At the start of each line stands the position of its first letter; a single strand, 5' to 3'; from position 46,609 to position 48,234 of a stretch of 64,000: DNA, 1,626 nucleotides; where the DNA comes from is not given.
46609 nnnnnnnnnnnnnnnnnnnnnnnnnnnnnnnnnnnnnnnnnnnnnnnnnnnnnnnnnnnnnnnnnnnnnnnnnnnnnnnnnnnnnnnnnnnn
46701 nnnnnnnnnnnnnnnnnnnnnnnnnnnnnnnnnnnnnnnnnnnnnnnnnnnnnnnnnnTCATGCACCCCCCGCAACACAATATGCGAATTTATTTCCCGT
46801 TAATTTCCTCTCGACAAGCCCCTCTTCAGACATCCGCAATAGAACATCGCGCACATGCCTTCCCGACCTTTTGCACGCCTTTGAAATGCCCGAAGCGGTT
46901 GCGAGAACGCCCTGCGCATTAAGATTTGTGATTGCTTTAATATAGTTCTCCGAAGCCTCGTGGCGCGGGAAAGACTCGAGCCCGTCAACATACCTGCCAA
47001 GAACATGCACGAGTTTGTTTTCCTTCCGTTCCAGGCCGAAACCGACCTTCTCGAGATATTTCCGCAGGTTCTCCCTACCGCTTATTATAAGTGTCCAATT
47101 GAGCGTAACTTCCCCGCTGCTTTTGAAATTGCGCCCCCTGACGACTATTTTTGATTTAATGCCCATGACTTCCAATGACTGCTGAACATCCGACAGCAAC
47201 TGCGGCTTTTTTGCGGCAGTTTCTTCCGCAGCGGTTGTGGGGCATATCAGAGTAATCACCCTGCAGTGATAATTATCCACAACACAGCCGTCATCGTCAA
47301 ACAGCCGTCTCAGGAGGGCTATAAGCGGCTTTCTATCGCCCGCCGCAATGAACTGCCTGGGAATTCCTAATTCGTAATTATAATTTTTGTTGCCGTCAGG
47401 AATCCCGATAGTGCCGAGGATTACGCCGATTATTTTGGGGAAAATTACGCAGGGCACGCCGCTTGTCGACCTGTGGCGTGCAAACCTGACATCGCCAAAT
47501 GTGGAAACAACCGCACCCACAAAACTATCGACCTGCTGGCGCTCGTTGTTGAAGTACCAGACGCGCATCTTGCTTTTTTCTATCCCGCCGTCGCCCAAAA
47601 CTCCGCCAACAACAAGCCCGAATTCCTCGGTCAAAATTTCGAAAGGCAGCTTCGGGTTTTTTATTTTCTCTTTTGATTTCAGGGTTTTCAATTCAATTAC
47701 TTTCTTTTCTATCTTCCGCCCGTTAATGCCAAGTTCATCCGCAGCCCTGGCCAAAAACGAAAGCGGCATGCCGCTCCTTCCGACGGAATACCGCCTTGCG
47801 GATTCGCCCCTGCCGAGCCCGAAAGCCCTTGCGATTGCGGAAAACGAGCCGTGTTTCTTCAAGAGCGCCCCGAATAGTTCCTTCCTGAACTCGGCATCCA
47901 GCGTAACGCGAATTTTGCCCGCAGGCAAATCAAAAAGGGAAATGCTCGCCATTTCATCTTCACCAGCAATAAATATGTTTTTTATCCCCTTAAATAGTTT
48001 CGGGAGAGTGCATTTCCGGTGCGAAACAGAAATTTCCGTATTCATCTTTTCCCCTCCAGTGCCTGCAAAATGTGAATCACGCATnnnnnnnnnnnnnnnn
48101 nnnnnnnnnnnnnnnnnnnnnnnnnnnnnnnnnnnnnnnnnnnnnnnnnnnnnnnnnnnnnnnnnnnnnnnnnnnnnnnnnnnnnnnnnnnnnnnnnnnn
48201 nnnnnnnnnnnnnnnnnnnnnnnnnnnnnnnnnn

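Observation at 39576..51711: Complete alternative (trans-anhydromevalonate phosphate) mevalonate pathway in one co-directional gene string, mixing archaeal and bacterial-type enzymes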

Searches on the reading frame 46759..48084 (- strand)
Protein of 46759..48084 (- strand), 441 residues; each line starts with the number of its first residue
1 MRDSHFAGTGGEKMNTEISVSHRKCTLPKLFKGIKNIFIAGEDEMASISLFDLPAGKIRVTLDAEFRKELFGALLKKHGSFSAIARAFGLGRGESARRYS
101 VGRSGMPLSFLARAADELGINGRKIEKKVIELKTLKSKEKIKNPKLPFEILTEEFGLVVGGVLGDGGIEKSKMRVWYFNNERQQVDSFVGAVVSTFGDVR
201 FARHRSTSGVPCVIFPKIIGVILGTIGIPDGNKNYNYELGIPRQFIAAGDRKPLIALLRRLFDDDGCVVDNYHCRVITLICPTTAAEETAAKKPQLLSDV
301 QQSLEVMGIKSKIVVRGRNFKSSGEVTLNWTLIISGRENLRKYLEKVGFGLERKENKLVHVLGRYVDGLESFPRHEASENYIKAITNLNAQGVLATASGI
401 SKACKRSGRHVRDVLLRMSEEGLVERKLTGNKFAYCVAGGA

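Call 3: search_protein_families(library=pfam, proteins=[window:46759-48084:-])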
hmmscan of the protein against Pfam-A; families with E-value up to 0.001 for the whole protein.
window:46759-48084:- (441 aa): 1 family
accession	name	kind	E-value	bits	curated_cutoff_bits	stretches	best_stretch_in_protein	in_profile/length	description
PF14528.11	LAGLIDADG_3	-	2.3e-10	41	22.5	1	255-348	4-82/82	LAGLIDADG-like domain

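Call 5: search_protein_families(library=ncbifam, proteins=[window:46759-48084:-])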
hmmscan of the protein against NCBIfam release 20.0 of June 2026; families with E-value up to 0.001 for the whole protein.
window:46759-48084:- (441 aa): 3 families
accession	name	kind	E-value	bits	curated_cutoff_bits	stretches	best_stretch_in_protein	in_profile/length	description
NF038162.1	RtcB_rel_intein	exception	5.8e-07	27.9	1150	1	217-397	319-486/961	intein-containing RtcB family protein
NF005852.0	PRK07773.1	equivalog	6.7e-06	24.7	780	1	236-359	595-706/886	replicative DNA helicase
NF003157.0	PRK04132.1-2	equivalog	0.00032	18.8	1103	1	118-363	132-357/864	replication factor C small subunit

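Call 40: find_related_loci(query=window:46759-48045:-, collection=metagenome_contigs, flank=5000)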
Query window:46759-48045:- (428 aa) in metagenome_contigs; peptide patterns used: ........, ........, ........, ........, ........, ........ (x = any residue, [..] = any of these).
275 stretches matched a pattern, but none encodes a relative of the query by tblastn (E <= 1e-3).

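Call 41: search_solved_structures(query=window:46759-48045:-, max_evalue=0.01, show_alignments=1)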
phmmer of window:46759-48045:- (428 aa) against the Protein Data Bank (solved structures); distinct sequences matched with E-value up to 0.01: 0.

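Call 52: search_protein_representatives(protein=window:46759-48045:-)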
Query: 428 residues. Proteins with E-value up to 0.001 (for the whole library): 519; up to 1e-10: 191; up to 1e-30: 6. The best 150 are listed.
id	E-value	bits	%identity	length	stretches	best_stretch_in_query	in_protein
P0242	8.0e-126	436.7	51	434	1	13-427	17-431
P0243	1.4e-110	386.5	49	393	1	34-424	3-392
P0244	6.8e-96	338.2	45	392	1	34-426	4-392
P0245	4.5e-76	272.9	44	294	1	138-426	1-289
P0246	2.3e-54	201.4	45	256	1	175-423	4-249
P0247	4.6e-32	127.9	31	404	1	33-414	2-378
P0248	3.0e-30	122.0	32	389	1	34-351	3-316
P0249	2.6e-29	118.9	31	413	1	34-413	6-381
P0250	2.6e-26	109.0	29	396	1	36-412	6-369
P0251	3.8e-26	108.4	28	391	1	34-413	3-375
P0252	8.3e-26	107.3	35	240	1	33-262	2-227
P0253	1.5e-25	106.5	28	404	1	36-407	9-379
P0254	1.4e-24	103.3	29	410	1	35-403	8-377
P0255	3.6e-24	102.0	30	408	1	35-413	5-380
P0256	5.1e-24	101.5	29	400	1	33-345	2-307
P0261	4.0e-21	91.9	29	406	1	33-423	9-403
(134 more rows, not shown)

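Call 53: find_encoding_contigs(protein=P0242, flank=5000, max_places=4)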
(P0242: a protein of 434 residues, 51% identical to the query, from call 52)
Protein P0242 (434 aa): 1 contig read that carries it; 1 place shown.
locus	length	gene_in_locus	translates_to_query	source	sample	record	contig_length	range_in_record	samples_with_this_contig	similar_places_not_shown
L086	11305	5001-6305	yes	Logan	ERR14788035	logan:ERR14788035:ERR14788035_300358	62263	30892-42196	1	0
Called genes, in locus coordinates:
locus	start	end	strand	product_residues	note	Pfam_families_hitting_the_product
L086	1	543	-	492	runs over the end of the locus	PF02511:Thy1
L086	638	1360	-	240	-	PF04893:Yip1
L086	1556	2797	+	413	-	PF00368:HMG-CoA_red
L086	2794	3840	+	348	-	PF08540:HMG_CoA_synt_C (faint), PF08541:ACP_syn_III_C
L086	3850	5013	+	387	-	PF00108:Thiolase_N, PF00109:ketoacyl-synt (faint), PF22691:Thiolase_C_1, PF02803:Thiolase_C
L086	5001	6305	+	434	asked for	PF14528:LAGLIDADG_3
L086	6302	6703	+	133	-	PF12172:zf-ChsH2 (weak), PF01796:OB_ChsH2_C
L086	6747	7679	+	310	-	PF22700:MVD-like_N (weak), PF00288:GHMP_kinases_N, PF08544:GHMP_kinases_C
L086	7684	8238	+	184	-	PF02441:Flavoprotein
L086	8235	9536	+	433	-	PF20695:UbiD_N, PF01977:UbiD, PF20696:UbiD_C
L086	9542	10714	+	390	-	PF04412:AcnX, PF28403:AcnX_2nd, PF28406:AcnX_3rd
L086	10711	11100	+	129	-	PF01989:AcnX_swivel_put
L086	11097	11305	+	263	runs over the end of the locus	PF00696:AA_kinase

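Call 54: search_protein_families(library=pfam, proteins=[P0242, P0243, P0244, P0247, P0249, P0253, P0261], max_evalue=0.01)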
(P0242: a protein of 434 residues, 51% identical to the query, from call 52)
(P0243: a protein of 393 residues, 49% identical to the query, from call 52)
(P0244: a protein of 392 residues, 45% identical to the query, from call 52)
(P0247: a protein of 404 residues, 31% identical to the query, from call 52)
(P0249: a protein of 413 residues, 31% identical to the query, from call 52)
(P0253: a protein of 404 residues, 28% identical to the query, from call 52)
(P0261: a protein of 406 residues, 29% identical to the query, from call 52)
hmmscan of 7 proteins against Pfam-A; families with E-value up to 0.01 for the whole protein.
P0242 (434 aa): 4 families
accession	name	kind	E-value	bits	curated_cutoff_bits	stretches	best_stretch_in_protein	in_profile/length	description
PF14528.11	LAGLIDADG_3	-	3.1e-10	40.6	22.5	1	245-339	3-82/82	LAGLIDADG-like domain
PF01978.25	TrmB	-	6.4e-05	23.2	25.6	1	380-427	17-63/68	Sugar-specific transcriptional regulator TrmB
PF03962.21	Mnd1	-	0.00016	22.3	23.5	1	388-426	18-56/60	Mnd1 HTH domain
PF21980.2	MksE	-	0.0088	16.9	27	0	303-347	8-52/163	Condensin complex protein MksE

P0243 (393 aa): 1 family
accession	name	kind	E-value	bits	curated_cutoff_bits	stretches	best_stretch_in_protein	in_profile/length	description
PF14528.11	LAGLIDADG_3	-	5.7e-05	23.7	22.5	1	249-303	33-82/82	LAGLIDADG-like domain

P0244 (392 aa): 2 families
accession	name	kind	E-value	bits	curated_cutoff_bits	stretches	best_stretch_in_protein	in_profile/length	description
PF14528.11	LAGLIDADG_3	-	4.6e-10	40.1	22.5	1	207-301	3-82/82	LAGLIDADG-like domain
PF13560.12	HTH_31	-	0.00058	20.5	27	1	34-78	16-61/64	Helix-turn-helix domain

P0247 (404 aa): 1 family
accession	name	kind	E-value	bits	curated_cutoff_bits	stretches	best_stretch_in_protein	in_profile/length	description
PF14528.11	LAGLIDADG_3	-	4.3e-09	37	22.5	1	204-300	5-82/82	LAGLIDADG-like domain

P0249 (413 aa): 1 family
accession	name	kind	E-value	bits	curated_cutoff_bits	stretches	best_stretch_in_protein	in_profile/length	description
PF14528.11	LAGLIDADG_3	-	5.7e-06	26.9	22.5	0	206-304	4-82/82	LAGLIDADG-like domain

P0253 (404 aa): 0 families

P0261 (406 aa): 0 families

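Call 55: find_encoding_contigs(protein=P0243, flank=5000, max_places=3)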
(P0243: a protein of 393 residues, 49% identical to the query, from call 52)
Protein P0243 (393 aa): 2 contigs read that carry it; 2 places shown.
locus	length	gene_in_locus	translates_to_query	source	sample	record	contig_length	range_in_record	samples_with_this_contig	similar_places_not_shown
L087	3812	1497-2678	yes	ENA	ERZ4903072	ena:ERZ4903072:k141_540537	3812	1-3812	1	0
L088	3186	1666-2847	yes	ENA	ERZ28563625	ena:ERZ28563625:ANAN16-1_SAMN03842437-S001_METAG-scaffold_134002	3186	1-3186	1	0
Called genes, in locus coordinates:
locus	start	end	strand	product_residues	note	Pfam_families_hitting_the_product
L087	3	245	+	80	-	?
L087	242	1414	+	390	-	PF00108:Thiolase_N, PF00109:ketoacyl-synt (weak), PF02803:Thiolase_C, PF22691:Thiolase_C_1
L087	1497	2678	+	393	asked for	PF14528:LAGLIDADG_3 (faint)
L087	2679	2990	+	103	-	-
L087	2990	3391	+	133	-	PF12172:zf-ChsH2, PF01796:OB_ChsH2_C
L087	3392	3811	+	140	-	?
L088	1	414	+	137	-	?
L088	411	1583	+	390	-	PF00108:Thiolase_N, PF00109:ketoacyl-synt (weak), PF02803:Thiolase_C, PF22691:Thiolase_C_1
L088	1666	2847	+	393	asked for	PF14528:LAGLIDADG_3 (faint)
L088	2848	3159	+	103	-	-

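Call 56: find_encoding_contigs(protein=P0244, flank=5000, max_places=3)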
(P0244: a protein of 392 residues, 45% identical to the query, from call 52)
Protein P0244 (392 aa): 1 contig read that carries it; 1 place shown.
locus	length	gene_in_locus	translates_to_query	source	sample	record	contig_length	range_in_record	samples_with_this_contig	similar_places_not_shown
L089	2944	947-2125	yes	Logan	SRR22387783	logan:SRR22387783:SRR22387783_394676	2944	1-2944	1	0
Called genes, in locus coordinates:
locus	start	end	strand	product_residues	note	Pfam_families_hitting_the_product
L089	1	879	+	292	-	?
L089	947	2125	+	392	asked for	PF14528:LAGLIDADG_3 (weak)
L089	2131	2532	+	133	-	PF12172:zf-ChsH2 (weak), PF01796:OB_ChsH2_C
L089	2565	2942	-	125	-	?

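Call 57: find_encoding_contigs(protein=P0247, flank=5000, max_places=3)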
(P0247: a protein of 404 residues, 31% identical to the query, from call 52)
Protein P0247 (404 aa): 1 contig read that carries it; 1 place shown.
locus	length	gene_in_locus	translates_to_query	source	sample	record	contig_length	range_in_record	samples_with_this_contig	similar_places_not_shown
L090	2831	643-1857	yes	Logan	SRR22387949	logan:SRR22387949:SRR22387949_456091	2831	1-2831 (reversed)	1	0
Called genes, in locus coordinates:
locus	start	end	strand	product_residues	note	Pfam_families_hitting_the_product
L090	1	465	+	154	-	?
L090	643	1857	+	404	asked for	PF14528:LAGLIDADG_3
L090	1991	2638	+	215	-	-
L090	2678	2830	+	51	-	?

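Call 77: predict_structure(alignment_id=A2)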
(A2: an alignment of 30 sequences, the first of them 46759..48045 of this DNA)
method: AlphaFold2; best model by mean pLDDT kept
length: 428 residues; sequences in the alignment: 30
mean_pLDDT: 89.6   pTM: 0.78
mean pLDDT of the five models: 89.6, 89.0, 88.8, 88.5, 88.2
residues with pLDDT >= 90: 338; 70-90: 45; 50-70: 16; < 50: 29
segments of 3 or more residues with pLDDT < 50: 1-28
pLDDT, mean of each block of 10 residues (from residue 1): 40 42 44 92 97 97 97 88 91 95 97 98 96 98 98 96 97 98 98 96 98 95 94 94 98 91 95 81 97 97 93 95 96 97 96 67 80 93 93 85 91 93 80
secondary structure, 60 per line:
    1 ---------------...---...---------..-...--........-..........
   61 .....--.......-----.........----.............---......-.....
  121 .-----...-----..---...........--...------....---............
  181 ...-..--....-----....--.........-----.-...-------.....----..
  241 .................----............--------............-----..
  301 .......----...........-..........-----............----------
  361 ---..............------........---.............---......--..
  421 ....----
elements in order: E45-49 H51-65 H68-74 H80-88 H95-105 H109-114 E116-121 E127-129 H140-150 E153-155 E162-165 H169-183 E189-192 E198-201 H204-212 H230-234 H239-252 E253-257 E262-273 H282-293 E299-307 E312-322 H324-333 H339-350 H364-377 H384-391 H395-407 E411-416 E419-424

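Call 79: fold_search(model_id=the predicted structure, library=pdb)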
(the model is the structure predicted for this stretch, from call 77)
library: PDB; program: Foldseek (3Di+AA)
matches with E <= 10: 1771; with E <= 0.001: 41
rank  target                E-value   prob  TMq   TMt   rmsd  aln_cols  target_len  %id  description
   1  7qsu                  1.7e-09  1.00  0.36  0.42   3.5       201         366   19  Crystal structure of homing endonuclease-associated TliVMA intein (C1A, d333-339) (released 2022-03-30)
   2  7qss                  4.3e-09  1.00  0.36  0.35  11.8       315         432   15  Crystal structure of homing endonuclease-associated TliVMA intein (C1A) (released 2022-03-30)
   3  2dch                  2.3e-07  1.00  0.32  0.59   6.4       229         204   15  Crystal structure of archaeal intron-encoded homing endonuclease I-Tsp061I (released 2006-07-06)
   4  3hyi                  2.6e-06  1.00  0.31  0.44  12.8       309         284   12  Crystal structure of full-length DUF199/WhiA from Thermatoga maritima (released 2009-09-01)
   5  1ef0_A                1.5e-05  1.00  0.34  0.34   4.6       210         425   11  CRYSTAL STRUCTURE OF PI-SCEI MINIPRECURSOR (released 2000-06-07)
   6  1vde_B                2.8e-05  1.00  0.31  0.31  21.2       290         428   13  PI-SCEI, A HOMING ENDONUCLEASE WITH PROTEIN SPLICING ACTIVITY (released 1998-04-08)
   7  7qst                  3.4e-05  1.00  0.28  0.33   8.4       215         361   17  Crystal structure of homing endonuclease-associated PhoVMA intein (C1A) (released 2022-03-30)
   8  5a0w_D                4.3e-05  1.00  0.31  0.62   5.3       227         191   12  THE CRYSTAL STRUCTURE OF I-DMOI E117A IN COMPLEX WITH ITS TARGET DNA AND IN THE PRESENCE OF 2MM MN (released 2016-05-11)
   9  2vs7_D                4.3e-05  1.00  0.31  0.62   5.9       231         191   12  The crystal structure of I-DmoI in complex with DNA and Ca (released 2008-11-11)
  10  2vs7_G                5.0e-05  1.00  0.31  0.68   5.1       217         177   12  The crystal structure of I-DmoI in complex with DNA and Ca (released 2008-11-11)
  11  5o6i_A                5.0e-05  1.00  0.33  0.66   5.2       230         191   13  Structures and dynamics of mesophilic variants from the homing endonuclease I-DmoI (released 2017-12-06)
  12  2vs7_A                5.0e-05  1.00  0.28  0.61   6.6       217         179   12  The crystal structure of I-DmoI in complex with DNA and Ca (released 2008-11-11)
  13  1lwt_A                5.0e-05  1.00  0.32  0.31  22.6       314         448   12  Crystal structure of the intein homing endonuclease PI-SceI bound to its substrate DNA (Ca2+ free) (released 2002-09-27)
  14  5akf_E                5.9e-05  1.00  0.30  0.65   5.3       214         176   12  THE CRYSTAL STRUCTURE OF I-DMOI Q42AK120M IN COMPLEX WITH ITS TARGET DNA NICKED IN THE CODING STRAND A AND IN THE PRES (released 2015-06-17)
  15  5ak9_A                6.9e-05  1.00  0.30  0.63   5.3       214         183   12  THE CRYSTAL STRUCTURE OF I-DMOI Q42AK120M IN COMPLEX WITH ITS TARGET DNA IN THE PRESENCE OF 2MM MN (released 2015-06-17)
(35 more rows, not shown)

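Call 81: find_related_loci(query=A3, collection=metagenome_contigs, flank=3000)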
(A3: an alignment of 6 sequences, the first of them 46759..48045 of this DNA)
Query A3 (428 aa) in metagenome_contigs; peptide patterns used: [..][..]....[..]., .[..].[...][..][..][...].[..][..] (x = any residue, [..] = any of these).
387 stretches matched a pattern; 2 encode a relative of the query (tblastn E <= 1e-3); 2 distinct loci.
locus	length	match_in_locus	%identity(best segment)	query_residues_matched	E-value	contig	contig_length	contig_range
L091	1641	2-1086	42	67-428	1e-81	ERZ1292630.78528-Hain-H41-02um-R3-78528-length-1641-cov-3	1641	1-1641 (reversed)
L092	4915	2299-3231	25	32-350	1e-19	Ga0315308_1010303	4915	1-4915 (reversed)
